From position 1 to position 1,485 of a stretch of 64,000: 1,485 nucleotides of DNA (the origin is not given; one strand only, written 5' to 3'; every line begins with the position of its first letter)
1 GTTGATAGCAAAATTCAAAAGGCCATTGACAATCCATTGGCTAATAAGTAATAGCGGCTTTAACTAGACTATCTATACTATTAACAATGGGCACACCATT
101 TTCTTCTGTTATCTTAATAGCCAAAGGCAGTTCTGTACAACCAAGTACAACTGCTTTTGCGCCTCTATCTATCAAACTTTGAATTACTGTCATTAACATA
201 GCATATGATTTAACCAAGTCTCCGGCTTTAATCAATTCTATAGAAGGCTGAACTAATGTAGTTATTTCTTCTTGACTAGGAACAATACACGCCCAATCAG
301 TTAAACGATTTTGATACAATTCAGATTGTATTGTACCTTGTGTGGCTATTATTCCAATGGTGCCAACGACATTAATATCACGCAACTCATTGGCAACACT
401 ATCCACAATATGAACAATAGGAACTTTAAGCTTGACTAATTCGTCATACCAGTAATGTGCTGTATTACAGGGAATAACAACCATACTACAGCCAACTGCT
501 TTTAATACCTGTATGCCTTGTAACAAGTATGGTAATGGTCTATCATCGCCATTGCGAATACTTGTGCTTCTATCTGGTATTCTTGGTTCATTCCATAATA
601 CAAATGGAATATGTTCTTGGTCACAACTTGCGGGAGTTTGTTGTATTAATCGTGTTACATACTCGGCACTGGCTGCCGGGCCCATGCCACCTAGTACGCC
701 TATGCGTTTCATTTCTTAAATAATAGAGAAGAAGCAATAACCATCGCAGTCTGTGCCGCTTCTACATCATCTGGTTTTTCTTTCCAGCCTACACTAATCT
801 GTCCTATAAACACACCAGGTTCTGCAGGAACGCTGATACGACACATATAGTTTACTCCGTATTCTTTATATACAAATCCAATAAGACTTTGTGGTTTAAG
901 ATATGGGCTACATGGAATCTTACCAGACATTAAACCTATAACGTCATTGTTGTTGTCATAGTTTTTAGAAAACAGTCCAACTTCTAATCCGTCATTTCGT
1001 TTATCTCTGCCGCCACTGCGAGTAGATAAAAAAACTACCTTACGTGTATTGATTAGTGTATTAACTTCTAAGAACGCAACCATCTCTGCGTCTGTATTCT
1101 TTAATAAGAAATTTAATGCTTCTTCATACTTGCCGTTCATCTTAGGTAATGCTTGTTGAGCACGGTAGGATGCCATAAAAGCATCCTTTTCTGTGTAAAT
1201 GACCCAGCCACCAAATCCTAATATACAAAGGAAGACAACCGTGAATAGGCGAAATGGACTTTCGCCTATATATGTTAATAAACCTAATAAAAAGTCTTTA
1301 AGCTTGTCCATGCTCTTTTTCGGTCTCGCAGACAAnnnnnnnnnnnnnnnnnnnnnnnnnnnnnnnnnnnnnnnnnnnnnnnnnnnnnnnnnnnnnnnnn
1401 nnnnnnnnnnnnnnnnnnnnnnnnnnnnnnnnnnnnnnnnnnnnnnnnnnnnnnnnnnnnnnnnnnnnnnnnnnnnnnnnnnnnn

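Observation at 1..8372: Host-like nutrient and central-metabolism module at the window start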

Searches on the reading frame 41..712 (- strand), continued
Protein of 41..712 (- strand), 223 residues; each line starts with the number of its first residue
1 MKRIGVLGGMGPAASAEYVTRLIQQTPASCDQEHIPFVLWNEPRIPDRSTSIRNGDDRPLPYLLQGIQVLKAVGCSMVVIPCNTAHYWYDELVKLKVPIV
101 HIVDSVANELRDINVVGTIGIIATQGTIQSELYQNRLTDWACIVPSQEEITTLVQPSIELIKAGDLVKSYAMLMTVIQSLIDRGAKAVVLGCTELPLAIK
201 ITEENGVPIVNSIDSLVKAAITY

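Call 60: search_protein_families(library=pfam, proteins=[L166:8966-9958:-, L160:1783-3126:+, L177:10748-11716:-, L157:776-1978:+, L161:11629-13179:+, L172:7448-8758:+, L164:10827-13481:+, L201:7503-8819:+, L157:1882-3021:+, L161:10705-11625:+], max_evalue=0.00001)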
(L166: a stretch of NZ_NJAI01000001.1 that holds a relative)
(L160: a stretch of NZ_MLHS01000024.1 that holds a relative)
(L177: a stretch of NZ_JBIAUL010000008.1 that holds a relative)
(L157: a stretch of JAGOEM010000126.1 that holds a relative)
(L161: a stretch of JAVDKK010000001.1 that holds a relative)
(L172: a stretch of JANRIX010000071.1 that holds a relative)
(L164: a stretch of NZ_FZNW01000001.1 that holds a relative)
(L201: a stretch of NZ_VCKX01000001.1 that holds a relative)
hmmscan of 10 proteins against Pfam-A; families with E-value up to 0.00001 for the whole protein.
L166:8966-9958:- (331 aa): 2 families
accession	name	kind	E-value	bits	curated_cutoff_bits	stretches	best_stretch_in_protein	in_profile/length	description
PF03466.25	LysR_substrate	-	2.5e-16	60.2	28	1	127-328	5-208/209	LysR substrate binding domain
PF00126.33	HTH_1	-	1.8e-12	47.4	26.6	1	42-100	2-60/60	Bacterial regulatory helix-turn-helix protein, lysR family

L160:1783-3126:+ (448 aa): 1 family
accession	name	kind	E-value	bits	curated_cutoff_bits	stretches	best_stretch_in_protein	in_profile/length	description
PF03605.20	DcuA_DcuB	-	1.7e-128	429.1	27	1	19-378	1-367/368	Anaerobic c4-dicarboxylate membrane transporter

L177:10748-11716:- (323 aa): 0 families

L157:776-1978:+ (401 aa): 2 families
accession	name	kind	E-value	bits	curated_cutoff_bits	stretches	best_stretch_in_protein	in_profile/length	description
PF00005.33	ABC_tran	-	4.9e-33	115.1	25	1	162-301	1-136/137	ABC transporter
PF13304.12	AAA_21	-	6.2e-06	26.9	27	0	265-333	229-299/304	AAA domain, putative AbiEii toxin, Type IV TA system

L161:11629-13179:+ (517 aa): 2 families
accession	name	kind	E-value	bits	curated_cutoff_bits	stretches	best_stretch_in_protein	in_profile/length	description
PF07969.17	Amidohydro_3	-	1.2e-33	117.8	29.7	1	74-487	1-471/472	Amidohydrolase family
PF01979.26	Amidohydro_1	-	9.8e-10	38.6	25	1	82-487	1-345/345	Amidohydrolase family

L172:7448-8758:+ (437 aa): 1 family
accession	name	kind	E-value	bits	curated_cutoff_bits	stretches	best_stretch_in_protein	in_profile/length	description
PF00497.25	SBP_bac_3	-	3.2e-28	98.5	26.4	1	173-402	1-131/132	Bacterial extracellular solute-binding proteins, family 3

L164:10827-13481:+ (885 aa): 4 families
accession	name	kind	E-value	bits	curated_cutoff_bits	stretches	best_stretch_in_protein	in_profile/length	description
PF00708.24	Acylphosphatase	-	1.2e-14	54.7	22.5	1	791-872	2-84/85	Acylphosphatase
PF02786.22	CPSase_L_D2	-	3.7e-09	36.9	19.8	1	513-610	2-102/211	Carbamoyl-phosphate synthase L chain, ATP binding domain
PF08443.16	RimK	-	7.9e-09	35.8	21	1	521-619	12-106/188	RimK-like ATP-grasp domain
PF07478.18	Dala_Dala_lig_C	-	4.3e-07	30.1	24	1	521-612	3-95/204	D-ala D-ala ligase C-terminus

L201:7503-8819:+ (439 aa): 1 family
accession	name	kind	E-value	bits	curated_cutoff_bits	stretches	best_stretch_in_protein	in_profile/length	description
PF01425.27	Amidase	-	3.8e-65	221.1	27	1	85-257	38-209/445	Amidase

L157:1882-3021:+ (380 aa): 1 family
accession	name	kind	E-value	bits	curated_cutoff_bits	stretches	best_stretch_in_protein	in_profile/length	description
PF00291.31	PALP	-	8.9e-51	173.4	35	1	51-360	2-295/295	Pyridoxal-phosphate dependent enzyme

L161:10705-11625:+ (307 aa): 2 families
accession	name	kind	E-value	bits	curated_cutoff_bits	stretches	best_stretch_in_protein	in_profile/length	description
PF00126.33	HTH_1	-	7e-18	64.8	26.6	1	9-68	1-60/60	Bacterial regulatory helix-turn-helix protein, lysR family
PF03466.25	LysR_substrate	-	1.9e-17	63.8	28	1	96-290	5-197/209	LysR substrate binding domain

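Call 69: search_protein_families(library=pfam, proteins=[L124:2631-4031:+, L150:11510-14017:-, L118:16825-18015:+], max_evalue=0.0001)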
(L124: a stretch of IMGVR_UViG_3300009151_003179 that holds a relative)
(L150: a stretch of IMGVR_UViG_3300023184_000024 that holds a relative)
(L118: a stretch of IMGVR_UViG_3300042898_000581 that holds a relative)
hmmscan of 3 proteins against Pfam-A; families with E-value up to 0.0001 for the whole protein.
L124:2631-4031:+ (467 aa): 0 families

L150:11510-14017:- (836 aa): 0 families

L118:16825-18015:+ (397 aa): 1 family
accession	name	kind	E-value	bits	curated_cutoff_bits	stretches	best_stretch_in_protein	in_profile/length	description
PF00041.27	fn3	-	1.9e-09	38.1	25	1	24-108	2-82/84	Fibronectin type III domain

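Call 80: search_solved_structures(query=window:41-712:-, max_evalue=0.00001, show_alignments=1)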
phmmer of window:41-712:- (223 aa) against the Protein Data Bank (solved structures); distinct sequences matched with E-value up to 0.00001: 29.
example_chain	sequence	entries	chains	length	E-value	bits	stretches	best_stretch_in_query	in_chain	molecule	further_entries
3s7z_A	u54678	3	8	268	5e-46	160.5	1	3-222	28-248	Putative aspartate racemase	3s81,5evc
1jfl_A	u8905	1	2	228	1.1e-40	143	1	1-221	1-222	ASPARTATE RACEMASE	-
2dx7_A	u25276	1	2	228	2e-39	138.9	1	1-221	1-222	aspartate racemase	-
5b19_A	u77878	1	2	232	8.5e-32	114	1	2-221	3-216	Aspartate racemase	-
5wxx_A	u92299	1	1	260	7.6e-19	71.7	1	4-218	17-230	McyF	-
5xnk_A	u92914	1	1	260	9.7e-18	68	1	4-218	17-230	McyF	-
5wxy_A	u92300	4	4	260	2.5e-16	63.5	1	4-218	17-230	McyF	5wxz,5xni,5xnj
2zsk_A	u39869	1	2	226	2.8e-16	63.3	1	1-203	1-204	226aa long hypothetical aspartate racemase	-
5hqt_A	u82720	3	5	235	3e-13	53.4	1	1-210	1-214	aspartate/glutamate racemase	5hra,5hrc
5ell_A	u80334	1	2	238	3.1e-13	53.3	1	1-210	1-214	Asp/Glu_racemase family protein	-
3ojc_A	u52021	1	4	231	3.1e-12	50.1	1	1-214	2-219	Putative aspartate/glutamate racemase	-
5elm_A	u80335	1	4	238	7.9e-12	48.7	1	1-210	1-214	Asp/Glu_racemase family protein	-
1iu9_A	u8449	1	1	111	3.7e-09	40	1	105-210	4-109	aspartate racemase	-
9lyd_Q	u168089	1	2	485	1.7e-08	37.9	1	101-210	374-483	G-protein coupled receptor 3,Aspartate racemase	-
3hfr_A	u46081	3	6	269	2.9e-08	37.1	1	73-214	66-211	Glutamate racemase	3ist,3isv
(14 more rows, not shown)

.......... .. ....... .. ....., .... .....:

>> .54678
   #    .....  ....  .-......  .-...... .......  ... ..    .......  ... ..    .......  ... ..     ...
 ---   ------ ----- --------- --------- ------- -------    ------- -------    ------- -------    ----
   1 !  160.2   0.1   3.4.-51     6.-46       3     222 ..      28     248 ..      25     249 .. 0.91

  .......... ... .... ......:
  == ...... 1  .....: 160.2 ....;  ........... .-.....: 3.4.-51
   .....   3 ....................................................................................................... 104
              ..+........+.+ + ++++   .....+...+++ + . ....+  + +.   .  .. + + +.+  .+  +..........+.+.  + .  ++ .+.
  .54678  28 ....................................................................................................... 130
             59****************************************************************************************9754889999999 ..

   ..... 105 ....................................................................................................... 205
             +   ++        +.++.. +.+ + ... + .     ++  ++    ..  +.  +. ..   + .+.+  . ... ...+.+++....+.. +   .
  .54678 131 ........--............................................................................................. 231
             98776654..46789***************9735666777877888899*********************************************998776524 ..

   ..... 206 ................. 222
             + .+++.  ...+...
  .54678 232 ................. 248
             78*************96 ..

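Call 87: search_protein_families(library=phrogs, proteins=[L124:2631-4031:+, L139:182-1786:+, L121:15221-16774:+], max_evalue=0.00001)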
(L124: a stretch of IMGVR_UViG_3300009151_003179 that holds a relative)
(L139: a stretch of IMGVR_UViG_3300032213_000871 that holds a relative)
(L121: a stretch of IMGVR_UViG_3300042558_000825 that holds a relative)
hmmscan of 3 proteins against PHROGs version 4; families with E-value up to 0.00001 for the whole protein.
L124:2631-4031:+ (467 aa): 1 family
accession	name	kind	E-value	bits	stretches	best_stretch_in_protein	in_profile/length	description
phrog_20531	-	unknown function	4.8e-06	27.3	1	194-429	90-286/314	-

L139:182-1786:+ (535 aa): 0 families

L121:15221-16774:+ (518 aa): 1 family
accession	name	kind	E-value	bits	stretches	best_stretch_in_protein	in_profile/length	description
phrog_19111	-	unknown function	7.4e-23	82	2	212-373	127-282/443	-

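Call 91: search_dna_similar(query=window:41-712:-, collection=phages, mode=protein, max_rows=15)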
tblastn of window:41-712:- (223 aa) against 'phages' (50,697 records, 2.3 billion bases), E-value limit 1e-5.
Records with a match: 13; places in all: 13; records where one place covers at least 80% of the query: 13.
Best place of each record, by identity: <60% 13.
By first word of the organism name: Bacteriophage 5; Salmonella 3; Listeria 2; Acinetobacter 2; Escherichia 1.
By host as written in the record: - 7; Homo sapiens 2; Listeria monocytogenes 2; Salmonella enterica subsp. enterica serovar Kentucky 1; Escherichia coli O157:H7 ATCC 43895 1.
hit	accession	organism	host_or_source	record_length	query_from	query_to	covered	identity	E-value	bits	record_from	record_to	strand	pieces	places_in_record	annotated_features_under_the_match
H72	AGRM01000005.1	Salmonella enterica subsp. houtenae str. ATCC BAA-1581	Homo sapiens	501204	4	223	99%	37.6%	5e-38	145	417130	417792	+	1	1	aspartate racemase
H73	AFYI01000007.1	Salmonella enterica subsp. enterica serovar Infantis str. ...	Homo sapiens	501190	4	223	99%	37.0%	2e-39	149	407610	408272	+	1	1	aspartate racemase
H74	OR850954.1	Salmonella phage S.Kent 1-2-1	Salmonella enterica subsp. enterica ...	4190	4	223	99%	37.0%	8e-39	147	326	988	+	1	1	record has no annotation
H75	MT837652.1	Bacteriophage sp.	human fecal samples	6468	2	223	100%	36.3%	5e-31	125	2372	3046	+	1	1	record has no annotation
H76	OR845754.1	Escherichia phage ECO95 1-6-1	Escherichia coli O157:H7 ATCC 43895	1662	10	223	96%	35.7%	2e-35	136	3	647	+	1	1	record has no annotation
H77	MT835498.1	Bacteriophage sp.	human fecal samples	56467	2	223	100%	33.6%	5e-28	116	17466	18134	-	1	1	record has no annotation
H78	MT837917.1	Bacteriophage sp.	human fecal samples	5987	1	223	100%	32.8%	3e-25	108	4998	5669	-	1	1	record has no annotation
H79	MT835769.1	Bacteriophage sp.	human fecal samples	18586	2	201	90%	34.3%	9e-28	115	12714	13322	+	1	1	record has no annotation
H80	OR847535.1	Listeria phage LM 4-11-1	Listeria monocytogenes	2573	4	212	94%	30.0%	5e-25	107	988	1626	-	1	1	record has no annotation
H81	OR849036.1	Listeria phage LM 4-14-1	Listeria monocytogenes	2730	4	212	94%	30.0%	5e-25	107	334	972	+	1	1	record has no annotation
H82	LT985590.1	Bacteriophage sp.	-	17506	6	207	91%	28.7%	1e-17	87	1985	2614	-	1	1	record has no annotation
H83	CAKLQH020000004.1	Acinetobacter phage MD-2021a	not known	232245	1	223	100%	23.7%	1e-6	54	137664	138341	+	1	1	ygeA: aspartate racemase family protein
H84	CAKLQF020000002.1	Acinetobacter phage MD-2021a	not known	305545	1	223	100%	23.7%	1e-6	54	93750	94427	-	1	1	ygeA: aspartate racemase family protein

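Call 93: get_annotated_region(hit=H72, flank=5000)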
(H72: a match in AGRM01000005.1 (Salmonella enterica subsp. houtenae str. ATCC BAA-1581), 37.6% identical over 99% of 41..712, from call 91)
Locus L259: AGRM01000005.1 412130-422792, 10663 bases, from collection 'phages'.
description: Salmonella enterica subsp. houtenae str. ATCC BAA-1581 SEHO0AFNL_Contig0.6, whole genome shotgun sequence.
organism: Salmonella enterica subsp. houtenae str. ATCC BAA-1581 (NCBI taxid 523831)
taxonomy: Bacteria; Pseudomonadati; Pseudomonadota; Gammaproteobacteria; Enterobacterales; Enterobacteriaceae; Salmonella
host: Homo sapiens; source: -; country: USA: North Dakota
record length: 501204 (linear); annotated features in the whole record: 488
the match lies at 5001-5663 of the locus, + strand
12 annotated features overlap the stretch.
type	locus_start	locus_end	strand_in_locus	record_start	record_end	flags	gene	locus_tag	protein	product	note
CDS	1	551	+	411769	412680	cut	-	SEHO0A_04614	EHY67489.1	hypothetical protein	locus tag in AE006468 is STM4504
CDS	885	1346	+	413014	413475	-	-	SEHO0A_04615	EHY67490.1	hypothetical protein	locus tag in AE006468 is STM4505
CDS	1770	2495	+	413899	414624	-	-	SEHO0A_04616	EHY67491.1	FCD domain protein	locus tag in AE006468 is STM4507; uxuR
CDS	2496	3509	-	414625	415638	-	-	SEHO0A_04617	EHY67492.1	tryptophan--tRNA ligase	locus tag in AE006468 is STM4508; trpS2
CDS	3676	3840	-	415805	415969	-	-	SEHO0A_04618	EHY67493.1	hypothetical protein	-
CDS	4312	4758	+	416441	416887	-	-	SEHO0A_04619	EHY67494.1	type VI secretion system effector, Hcp1 family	locus tag in AE006468 is STM4509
CDS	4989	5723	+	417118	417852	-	-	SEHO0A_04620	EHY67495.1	aspartate racemase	locus tag in AE006468 is STM4510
CDS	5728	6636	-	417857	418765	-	-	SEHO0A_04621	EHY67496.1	LysR substrate binding domain protein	locus tag in AE006468 is STM4511; yjiE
CDS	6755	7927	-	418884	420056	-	-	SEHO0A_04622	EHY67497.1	beta-aspartyl peptidase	locus tag in AE006468 is STM4512; iadA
CDS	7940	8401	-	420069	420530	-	-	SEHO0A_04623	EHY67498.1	transporter gate domain protein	locus tag in AE006468 is STM4513; yjiG; overlaps another CDS with the same product name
CDS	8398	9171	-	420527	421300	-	-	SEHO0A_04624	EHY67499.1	transporter gate domain protein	locus tag in AE006468 is STM4514; yjiH; overlaps another CDS with the same product name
CDS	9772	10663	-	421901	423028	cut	-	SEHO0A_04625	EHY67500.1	transporter, major facilitator family protein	locus tag in AE006468 is STM4515; yjiJ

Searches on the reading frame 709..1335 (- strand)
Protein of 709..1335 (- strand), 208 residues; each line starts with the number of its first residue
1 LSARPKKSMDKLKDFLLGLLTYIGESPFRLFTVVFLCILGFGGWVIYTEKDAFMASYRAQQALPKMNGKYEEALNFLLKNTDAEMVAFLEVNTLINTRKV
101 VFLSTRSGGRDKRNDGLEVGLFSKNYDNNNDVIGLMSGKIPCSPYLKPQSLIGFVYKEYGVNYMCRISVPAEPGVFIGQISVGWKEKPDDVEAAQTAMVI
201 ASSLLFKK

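Call 5: search_protein_families(library=pfam, proteins=[window:709-1335:-], max_evalue=0.01)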
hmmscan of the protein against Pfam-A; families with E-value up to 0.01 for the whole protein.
window:709-1335:- (208 aa): 0 families

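Call 39: search_protein_families(library=phrogs, proteins=[window:709-1335:-], max_evalue=0.001)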
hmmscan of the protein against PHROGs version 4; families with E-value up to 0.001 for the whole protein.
window:709-1335:- (208 aa): 1 family
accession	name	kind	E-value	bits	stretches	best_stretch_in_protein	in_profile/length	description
phrog_31287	-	unknown function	1.4e-17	65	1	6-193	9-193/211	-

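Call 46: search_protein_families(library=ncbifam, proteins=[window:709-1311:-], max_evalue=0.001)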
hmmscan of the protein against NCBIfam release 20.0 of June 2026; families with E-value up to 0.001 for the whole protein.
window:709-1311:- (200 aa): 0 families

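Call 70: find_homologous_proteins(query=window:709-1311:-, max_evalue=0.001)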
Query window:709-1311:- (200 aa): 606 proteins with E <= 0.001 among 720 candidates; the best 120 are listed.
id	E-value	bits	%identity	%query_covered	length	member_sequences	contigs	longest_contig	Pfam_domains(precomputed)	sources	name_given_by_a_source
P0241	2.5e-126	437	97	100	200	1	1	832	-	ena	-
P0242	6.0e-126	436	96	100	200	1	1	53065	-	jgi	jgi:hypothetical protein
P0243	1.4e-123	428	94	100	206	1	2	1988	-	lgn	-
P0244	5.8e-122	423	93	100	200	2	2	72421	-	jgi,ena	jgi:hypothetical protein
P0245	1.7e-121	421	93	100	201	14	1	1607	-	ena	-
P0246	3.2e-121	420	93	100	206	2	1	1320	-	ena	-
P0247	3.4e-121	420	93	100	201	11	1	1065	-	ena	-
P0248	4.4e-121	420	92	100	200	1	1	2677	-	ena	-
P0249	5.6e-121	420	94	93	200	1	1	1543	-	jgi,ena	jgi:hypothetical protein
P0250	7.9e-121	419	92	100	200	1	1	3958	-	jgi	-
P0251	1.1e-120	419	92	100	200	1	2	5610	-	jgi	jgi:hypothetical protein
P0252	1.6e-120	418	92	100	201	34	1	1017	-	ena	-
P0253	4.2e-120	417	91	100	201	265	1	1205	-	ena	-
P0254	4.2e-120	417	92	100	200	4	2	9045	-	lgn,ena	-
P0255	2.1e-119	414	96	95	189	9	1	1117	-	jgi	jgi:hypothetical protein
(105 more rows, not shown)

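Call 78: predict_structure(alignment_id=A2)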
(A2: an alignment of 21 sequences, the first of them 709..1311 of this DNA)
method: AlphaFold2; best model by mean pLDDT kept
length: 200 residues; sequences in the alignment: 21
mean_pLDDT: 41.8   pTM: 0.23
mean pLDDT of the five models: 41.8, 39.3, 38.9, 36.1, 36.0
residues with pLDDT >= 90: 0; 70-90: 9; 50-70: 32; < 50: 159
segments of 3 or more residues with pLDDT < 50: 34-37, 39-66, 72-180, 183-189, 192-200
pLDDT, mean of each block of 10 residues (from residue 1): 68 69 68 49 42 40 48 45 34 38 33 31 23 25 27 32 33 41 50 42
secondary structure, 60 per line:
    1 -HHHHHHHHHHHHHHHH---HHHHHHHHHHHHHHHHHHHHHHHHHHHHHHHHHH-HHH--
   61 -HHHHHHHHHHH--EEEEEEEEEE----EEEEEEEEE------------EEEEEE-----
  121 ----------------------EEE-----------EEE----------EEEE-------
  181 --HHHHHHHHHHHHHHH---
elements in order: H2-17 H21-54 H62-72 E75-84 E89-97 E110-115 E143-145 E157-159 E170-173 H183-197

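Call 79: search_solved_structures(query=A2, max_evalue=10)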
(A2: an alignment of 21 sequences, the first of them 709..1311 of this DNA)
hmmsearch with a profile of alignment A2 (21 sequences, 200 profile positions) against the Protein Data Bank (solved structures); distinct sequences matched with E-value up to 10: 1.
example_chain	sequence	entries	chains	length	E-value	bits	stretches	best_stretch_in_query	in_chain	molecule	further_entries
9iho_g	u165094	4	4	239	0.27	14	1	53-93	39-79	NESM (ESSS) subunit of mitochondrial NADH:ubiquinone oxidoreductase (Complex I)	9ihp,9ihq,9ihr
